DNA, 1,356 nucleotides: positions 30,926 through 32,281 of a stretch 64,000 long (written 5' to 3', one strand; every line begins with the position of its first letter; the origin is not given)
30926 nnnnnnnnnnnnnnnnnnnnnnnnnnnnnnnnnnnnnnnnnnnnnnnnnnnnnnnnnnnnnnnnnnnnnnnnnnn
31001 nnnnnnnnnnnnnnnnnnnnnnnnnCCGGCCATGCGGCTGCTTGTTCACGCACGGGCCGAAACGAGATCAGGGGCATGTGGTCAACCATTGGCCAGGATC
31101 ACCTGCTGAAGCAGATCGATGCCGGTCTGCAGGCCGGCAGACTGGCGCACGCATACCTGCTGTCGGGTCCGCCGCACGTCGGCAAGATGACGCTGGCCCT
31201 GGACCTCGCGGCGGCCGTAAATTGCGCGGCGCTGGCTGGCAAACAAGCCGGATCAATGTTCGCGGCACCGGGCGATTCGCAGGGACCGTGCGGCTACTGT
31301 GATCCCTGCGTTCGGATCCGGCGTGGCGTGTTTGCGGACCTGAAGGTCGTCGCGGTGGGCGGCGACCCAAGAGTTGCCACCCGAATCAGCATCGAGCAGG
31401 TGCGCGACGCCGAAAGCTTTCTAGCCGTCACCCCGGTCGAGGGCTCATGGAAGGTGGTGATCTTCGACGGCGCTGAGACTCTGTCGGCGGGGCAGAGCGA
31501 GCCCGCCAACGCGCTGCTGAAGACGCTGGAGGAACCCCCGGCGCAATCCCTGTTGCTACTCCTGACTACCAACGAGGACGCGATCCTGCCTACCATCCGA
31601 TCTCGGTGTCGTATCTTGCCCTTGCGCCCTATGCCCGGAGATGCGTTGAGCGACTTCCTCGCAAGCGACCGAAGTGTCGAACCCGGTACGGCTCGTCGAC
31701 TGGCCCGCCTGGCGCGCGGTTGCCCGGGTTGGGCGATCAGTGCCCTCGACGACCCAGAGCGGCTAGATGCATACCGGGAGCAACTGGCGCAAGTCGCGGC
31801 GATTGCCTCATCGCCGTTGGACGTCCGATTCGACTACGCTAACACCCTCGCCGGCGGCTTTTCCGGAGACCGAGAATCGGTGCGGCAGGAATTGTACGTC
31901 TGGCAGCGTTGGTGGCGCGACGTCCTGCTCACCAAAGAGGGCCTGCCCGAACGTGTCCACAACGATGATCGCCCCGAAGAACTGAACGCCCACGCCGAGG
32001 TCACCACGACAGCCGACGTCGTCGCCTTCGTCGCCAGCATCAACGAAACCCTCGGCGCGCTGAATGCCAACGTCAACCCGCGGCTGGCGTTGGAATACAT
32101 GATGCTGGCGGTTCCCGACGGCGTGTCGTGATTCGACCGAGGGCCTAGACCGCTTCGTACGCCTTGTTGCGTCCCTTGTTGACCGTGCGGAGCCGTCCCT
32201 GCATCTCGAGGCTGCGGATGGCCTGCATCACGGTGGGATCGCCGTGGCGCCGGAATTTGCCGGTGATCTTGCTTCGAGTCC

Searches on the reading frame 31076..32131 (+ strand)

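Call 65: search_protein_families(library=pfam, proteins=[window:31076-32131:+], max_evalue=0.00001)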
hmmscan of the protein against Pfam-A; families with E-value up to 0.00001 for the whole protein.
window:31076-32131:+ (351 aa): 1 family
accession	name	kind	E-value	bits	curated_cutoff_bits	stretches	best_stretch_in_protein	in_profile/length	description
PF13177.12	DNA_pol3_delta2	-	7.4e-41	140.2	27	1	7-186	2-160/161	DNA polymerase III, delta subunit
